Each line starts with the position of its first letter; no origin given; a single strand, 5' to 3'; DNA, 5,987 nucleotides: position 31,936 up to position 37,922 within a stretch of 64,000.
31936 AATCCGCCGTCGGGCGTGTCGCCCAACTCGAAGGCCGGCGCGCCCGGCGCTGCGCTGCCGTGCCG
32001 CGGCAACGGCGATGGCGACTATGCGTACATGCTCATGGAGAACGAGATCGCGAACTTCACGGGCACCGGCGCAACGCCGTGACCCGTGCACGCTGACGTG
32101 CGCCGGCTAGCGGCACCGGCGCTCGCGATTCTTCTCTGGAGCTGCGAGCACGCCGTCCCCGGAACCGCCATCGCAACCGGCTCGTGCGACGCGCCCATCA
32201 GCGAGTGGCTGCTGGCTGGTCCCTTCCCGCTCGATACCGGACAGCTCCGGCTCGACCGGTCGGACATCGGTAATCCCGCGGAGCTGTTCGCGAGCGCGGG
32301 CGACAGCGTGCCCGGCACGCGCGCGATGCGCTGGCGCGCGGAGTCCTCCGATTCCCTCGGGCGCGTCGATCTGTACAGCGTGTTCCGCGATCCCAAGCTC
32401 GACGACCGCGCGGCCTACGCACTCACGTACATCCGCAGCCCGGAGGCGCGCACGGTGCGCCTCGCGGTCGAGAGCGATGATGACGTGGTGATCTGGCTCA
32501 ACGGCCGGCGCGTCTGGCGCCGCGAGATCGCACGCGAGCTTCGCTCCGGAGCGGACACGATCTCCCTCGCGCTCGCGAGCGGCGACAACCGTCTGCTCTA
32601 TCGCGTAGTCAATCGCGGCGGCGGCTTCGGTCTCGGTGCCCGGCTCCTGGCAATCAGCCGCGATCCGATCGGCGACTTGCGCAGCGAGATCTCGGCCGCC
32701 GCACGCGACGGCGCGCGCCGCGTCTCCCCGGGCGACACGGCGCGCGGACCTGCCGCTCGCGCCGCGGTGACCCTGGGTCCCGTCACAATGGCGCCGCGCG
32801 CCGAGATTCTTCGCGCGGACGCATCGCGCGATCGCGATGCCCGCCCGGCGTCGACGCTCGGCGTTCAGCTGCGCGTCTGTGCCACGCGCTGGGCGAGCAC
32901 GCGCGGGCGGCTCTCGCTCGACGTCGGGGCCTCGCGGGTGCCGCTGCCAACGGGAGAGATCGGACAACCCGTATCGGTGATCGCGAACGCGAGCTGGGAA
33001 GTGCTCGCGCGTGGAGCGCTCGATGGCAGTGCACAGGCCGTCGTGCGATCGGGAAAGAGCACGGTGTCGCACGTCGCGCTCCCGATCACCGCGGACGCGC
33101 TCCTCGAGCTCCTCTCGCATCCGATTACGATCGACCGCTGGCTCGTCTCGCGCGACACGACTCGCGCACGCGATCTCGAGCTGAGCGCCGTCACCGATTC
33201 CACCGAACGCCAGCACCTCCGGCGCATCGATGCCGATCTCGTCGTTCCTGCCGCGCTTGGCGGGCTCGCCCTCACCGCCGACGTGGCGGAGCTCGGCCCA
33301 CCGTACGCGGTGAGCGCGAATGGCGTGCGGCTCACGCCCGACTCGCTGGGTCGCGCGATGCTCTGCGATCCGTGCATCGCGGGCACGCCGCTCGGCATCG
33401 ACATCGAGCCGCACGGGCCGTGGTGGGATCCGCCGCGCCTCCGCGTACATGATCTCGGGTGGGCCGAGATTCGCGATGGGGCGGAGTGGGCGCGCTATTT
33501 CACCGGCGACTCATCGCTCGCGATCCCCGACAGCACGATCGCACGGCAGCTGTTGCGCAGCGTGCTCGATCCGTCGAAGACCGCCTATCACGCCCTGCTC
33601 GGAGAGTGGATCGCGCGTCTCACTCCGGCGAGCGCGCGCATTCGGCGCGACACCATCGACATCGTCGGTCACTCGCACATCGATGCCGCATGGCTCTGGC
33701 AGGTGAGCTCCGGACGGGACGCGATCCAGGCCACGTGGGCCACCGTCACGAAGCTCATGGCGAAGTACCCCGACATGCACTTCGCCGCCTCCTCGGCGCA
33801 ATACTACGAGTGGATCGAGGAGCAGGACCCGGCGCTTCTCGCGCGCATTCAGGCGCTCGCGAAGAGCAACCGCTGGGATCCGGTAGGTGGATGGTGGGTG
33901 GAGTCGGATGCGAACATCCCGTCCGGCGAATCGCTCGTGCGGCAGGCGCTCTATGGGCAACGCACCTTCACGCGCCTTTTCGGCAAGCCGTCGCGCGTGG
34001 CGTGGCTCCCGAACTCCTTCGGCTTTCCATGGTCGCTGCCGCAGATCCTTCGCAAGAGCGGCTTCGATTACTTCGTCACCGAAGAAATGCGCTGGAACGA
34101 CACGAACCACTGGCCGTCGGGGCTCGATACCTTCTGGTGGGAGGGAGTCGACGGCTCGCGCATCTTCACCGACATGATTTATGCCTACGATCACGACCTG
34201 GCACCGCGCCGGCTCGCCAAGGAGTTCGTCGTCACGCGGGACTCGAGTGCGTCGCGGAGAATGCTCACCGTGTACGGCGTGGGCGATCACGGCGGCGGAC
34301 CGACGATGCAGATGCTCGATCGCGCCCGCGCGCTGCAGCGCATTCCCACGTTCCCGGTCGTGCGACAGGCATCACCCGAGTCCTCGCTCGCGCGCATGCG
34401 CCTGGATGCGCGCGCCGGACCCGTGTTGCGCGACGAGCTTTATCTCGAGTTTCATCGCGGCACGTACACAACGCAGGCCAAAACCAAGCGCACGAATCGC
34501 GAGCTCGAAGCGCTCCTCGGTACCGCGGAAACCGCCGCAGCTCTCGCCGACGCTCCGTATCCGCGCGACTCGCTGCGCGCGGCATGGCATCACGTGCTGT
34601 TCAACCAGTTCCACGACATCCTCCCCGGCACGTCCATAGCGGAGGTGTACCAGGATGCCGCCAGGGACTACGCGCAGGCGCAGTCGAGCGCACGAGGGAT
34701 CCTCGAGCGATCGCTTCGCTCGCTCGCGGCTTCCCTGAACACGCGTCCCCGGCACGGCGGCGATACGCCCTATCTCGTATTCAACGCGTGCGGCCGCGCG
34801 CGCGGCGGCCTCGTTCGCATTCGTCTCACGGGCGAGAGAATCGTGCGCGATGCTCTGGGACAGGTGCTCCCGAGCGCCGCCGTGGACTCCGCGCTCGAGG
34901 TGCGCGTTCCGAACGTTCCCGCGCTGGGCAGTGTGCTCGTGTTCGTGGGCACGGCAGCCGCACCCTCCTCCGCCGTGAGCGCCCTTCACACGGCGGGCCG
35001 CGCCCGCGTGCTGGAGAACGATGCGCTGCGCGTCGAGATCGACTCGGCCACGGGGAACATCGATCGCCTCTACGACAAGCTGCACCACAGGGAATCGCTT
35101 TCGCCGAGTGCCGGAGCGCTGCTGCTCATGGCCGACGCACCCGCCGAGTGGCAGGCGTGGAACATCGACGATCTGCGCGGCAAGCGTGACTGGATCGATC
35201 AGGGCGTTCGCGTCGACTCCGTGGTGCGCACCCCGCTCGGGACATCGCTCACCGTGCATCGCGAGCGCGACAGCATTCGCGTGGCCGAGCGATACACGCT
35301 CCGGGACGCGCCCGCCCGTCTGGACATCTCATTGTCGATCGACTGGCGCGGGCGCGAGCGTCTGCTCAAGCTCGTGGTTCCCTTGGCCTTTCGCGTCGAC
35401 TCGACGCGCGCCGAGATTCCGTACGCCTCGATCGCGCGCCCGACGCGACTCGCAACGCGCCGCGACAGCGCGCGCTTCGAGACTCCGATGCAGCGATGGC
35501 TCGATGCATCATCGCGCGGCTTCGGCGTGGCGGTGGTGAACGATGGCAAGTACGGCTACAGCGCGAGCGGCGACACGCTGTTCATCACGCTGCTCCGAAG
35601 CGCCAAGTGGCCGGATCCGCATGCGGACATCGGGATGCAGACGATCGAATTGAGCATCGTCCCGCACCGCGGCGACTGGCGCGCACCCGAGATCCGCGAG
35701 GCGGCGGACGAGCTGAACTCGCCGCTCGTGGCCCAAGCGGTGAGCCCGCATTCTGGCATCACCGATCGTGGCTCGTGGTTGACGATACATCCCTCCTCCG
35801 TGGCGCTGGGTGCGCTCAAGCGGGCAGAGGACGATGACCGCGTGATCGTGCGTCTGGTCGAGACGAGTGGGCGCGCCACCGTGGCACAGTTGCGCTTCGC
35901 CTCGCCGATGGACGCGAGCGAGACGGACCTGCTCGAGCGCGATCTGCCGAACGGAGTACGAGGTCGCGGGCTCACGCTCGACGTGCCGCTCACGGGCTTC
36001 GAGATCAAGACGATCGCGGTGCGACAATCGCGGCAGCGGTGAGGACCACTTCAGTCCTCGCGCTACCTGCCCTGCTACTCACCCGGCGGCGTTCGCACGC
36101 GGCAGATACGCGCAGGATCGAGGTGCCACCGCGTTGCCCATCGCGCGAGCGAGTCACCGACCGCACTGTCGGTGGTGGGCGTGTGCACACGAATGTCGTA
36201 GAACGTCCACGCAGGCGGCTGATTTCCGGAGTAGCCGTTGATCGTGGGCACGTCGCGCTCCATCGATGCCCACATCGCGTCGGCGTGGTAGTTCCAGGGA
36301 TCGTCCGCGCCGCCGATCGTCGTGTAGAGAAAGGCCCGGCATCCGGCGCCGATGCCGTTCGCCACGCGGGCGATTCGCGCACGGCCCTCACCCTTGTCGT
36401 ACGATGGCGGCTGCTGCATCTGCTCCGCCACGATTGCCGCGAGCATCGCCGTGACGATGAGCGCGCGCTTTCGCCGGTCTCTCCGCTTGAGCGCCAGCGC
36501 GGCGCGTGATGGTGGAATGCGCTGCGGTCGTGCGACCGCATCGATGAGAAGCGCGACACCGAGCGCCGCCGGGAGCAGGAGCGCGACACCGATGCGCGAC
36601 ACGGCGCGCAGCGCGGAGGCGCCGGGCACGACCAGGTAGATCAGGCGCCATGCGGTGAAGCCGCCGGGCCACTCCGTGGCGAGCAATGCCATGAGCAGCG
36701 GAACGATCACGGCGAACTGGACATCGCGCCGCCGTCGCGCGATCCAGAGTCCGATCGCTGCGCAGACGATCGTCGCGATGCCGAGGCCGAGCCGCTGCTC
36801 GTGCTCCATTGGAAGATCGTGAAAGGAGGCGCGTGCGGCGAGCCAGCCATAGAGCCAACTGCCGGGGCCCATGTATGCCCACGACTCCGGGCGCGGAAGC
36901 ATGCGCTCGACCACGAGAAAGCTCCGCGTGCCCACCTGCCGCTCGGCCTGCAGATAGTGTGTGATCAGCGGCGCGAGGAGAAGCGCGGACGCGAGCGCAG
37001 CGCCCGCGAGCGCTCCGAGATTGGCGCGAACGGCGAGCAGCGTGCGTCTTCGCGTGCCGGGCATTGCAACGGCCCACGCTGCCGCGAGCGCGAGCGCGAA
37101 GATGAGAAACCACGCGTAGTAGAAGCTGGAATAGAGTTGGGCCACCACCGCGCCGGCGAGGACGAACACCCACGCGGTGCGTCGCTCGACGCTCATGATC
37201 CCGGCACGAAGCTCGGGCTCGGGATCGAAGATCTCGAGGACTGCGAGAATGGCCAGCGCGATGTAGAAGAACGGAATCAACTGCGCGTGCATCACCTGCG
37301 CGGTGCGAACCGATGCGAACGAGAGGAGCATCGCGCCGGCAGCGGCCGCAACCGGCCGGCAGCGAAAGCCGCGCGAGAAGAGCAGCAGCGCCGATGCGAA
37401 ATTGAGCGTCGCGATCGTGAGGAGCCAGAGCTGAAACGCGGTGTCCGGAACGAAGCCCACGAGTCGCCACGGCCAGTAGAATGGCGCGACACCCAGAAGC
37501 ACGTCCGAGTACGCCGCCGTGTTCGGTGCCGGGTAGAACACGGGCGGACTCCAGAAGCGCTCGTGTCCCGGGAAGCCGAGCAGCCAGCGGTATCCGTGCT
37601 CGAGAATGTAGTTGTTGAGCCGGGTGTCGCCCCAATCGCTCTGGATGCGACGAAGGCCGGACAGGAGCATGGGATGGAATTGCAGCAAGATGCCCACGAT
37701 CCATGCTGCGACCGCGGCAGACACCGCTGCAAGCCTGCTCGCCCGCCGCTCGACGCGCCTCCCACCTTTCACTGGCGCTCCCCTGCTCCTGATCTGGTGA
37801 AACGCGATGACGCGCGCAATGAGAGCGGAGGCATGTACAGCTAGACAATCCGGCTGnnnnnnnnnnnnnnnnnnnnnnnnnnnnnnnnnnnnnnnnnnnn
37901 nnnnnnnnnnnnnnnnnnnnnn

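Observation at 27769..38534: Glycan-handling cluster organised around three paralogous small exported proteins of unrecognised family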

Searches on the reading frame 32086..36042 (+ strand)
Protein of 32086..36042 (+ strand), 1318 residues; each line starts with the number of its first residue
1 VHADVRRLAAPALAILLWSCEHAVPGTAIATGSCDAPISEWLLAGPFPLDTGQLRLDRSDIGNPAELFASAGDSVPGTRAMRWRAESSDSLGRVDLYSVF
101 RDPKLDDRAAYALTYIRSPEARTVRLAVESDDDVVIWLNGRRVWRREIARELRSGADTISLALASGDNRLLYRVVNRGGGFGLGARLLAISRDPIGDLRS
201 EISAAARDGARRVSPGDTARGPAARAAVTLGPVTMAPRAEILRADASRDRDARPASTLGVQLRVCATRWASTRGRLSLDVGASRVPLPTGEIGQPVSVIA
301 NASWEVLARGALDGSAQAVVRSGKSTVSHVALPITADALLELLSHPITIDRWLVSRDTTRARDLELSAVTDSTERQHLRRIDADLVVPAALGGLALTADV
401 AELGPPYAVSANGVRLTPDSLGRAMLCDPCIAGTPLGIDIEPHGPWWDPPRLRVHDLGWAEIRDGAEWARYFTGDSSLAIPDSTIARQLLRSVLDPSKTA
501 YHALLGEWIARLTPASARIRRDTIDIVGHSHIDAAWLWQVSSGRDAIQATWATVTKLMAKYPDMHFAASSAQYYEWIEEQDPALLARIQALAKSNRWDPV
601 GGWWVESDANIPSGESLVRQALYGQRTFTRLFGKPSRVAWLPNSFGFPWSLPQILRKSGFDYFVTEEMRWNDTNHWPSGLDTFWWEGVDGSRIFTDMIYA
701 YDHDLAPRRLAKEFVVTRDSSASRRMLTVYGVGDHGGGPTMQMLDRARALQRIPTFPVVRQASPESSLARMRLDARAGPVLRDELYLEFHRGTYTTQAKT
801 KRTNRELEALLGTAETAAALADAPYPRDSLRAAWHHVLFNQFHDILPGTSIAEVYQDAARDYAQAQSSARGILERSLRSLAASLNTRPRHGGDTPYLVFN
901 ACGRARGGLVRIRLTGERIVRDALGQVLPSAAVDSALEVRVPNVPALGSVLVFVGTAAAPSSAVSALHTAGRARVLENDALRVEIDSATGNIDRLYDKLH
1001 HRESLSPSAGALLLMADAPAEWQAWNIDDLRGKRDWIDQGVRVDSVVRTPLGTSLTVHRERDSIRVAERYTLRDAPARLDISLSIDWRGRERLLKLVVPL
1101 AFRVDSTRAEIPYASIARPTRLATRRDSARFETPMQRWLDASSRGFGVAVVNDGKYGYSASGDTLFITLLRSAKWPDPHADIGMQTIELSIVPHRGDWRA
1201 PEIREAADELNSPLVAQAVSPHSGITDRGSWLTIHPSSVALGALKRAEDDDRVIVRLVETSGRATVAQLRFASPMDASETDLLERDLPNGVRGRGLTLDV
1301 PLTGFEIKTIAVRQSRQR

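Call 4: search_protein_families(library=pfam, proteins=[window:32086-36042:+], max_evalue=0.1)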
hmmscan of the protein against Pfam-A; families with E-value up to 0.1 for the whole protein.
window:32086-36042:+ (1318 aa): 5 families
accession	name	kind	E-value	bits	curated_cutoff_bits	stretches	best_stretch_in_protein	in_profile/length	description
PF01074.27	Glyco_hydro_38N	-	1.6e-74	251.2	25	1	524-766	2-250/270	Glycosyl hydrolases family 38 N-terminal domain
PF07748.19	Glyco_hydro_38C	-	1.2e-44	153.5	25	1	976-1179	1-206/206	Glycosyl hydrolases family 38 C-terminal domain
PF09261.16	Alpha-mann_mid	-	4.2e-27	94.5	31.1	1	788-880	1-96/96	Alpha mannosidase middle domain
PF17677.7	Glyco_hydro38C2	-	2.6e-11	43.9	22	1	1239-1310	2-72/72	Glycosyl hydrolases family 38 C-terminal beta sandwich domain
PF03065.20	Glyco_hydro_57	-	6.9e-05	22.7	21.2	1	565-670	71-176/291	Glycosyl hydrolase family 57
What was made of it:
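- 32086..36042 (+): GH38 alpha-mannosidase-family protein, 1318 aa, with a lipobox-like LLWSC and an unassigned 520-aa N-terminal part. It is an accessory gene of the locus, not a core one. Pfam Glyco_hydro_38N 1.6e-74, 38C 1.2e-44, Alpha-mann_mid 4e-27 and 38C2 2.6e-11 (call 4).
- On GH38 alpha-mannosidase, for the gene at 32086-36042: Four Pfam GH38 domains match at 1.6e-74 to 2.6e-11, over residues 524-1310 (call 4).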

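Call 10: search_protein_families(library=ncbifam, proteins=[window:32086-36042:+], max_evalue=0.1)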
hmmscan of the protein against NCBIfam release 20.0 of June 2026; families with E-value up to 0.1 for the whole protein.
window:32086-36042:+ (1318 aa): 2 families
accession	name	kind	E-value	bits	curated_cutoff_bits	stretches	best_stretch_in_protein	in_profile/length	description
NF007331.0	PRK09819.1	equivalog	3.6e-25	88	1138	1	522-913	4-402/885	mannosylglycerate hydrolase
TIGR03593.1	yidC_nterm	equivalog_domain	0.025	14.2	58.25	1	959-1022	60-124/363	membrane protein insertase YidC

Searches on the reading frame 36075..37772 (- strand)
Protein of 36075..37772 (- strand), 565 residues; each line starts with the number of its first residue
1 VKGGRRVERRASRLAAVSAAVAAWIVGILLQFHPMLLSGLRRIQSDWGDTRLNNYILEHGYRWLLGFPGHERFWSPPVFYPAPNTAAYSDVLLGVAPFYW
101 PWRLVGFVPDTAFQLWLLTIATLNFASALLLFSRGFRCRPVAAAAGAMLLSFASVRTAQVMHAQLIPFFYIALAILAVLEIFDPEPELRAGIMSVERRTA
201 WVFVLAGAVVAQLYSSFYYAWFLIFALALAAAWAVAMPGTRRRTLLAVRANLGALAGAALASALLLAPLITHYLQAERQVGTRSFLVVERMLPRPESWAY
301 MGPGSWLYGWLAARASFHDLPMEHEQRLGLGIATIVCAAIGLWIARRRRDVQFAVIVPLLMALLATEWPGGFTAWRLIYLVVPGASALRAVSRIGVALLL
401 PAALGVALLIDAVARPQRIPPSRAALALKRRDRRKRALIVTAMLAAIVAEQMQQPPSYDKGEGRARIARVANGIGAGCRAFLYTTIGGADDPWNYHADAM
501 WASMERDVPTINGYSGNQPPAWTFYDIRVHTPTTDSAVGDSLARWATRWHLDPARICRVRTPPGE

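Call 4: search_protein_families(library=pfam, proteins=[window:36075-37772:-], max_evalue=0.1)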
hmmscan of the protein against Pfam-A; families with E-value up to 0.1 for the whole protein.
window:36075-37772:- (565 aa): 0 families

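Call 10: search_protein_families(library=ncbifam, proteins=[window:36075-37772:-], max_evalue=0.1)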
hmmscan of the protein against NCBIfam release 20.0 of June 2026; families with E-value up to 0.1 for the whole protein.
window:36075-37772:- (565 aa): 2 families
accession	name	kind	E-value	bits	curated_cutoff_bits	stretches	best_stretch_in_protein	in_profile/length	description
NF042988.1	Erm46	exception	0.0003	20.2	503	1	153-222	135-201/255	23S rRNA (adenine(2058)-N(6))-methyltransferase Erm(46)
NF042938.1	Erm55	exception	0.0074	15.4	525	1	153-222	135-201/270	23S rRNA (adenine(2058)-N(6))-methyltransferase Erm(55)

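Call 32: search_solved_structures(query=window:36075-37772:-, max_evalue=1)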
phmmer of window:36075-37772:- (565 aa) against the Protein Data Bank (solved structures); distinct sequences matched with E-value up to 1: 0.

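Call 38: search_protein_families(library=pfam, proteins=[window:36075-37772:-], max_evalue=1)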
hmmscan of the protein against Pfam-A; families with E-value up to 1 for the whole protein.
window:36075-37772:- (565 aa): 0 families
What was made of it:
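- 36075..37772 (-): Polytopic membrane protein of 565 aa, 'family B', presumed GT-C-like. No Pfam hit here (calls 4, 38).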
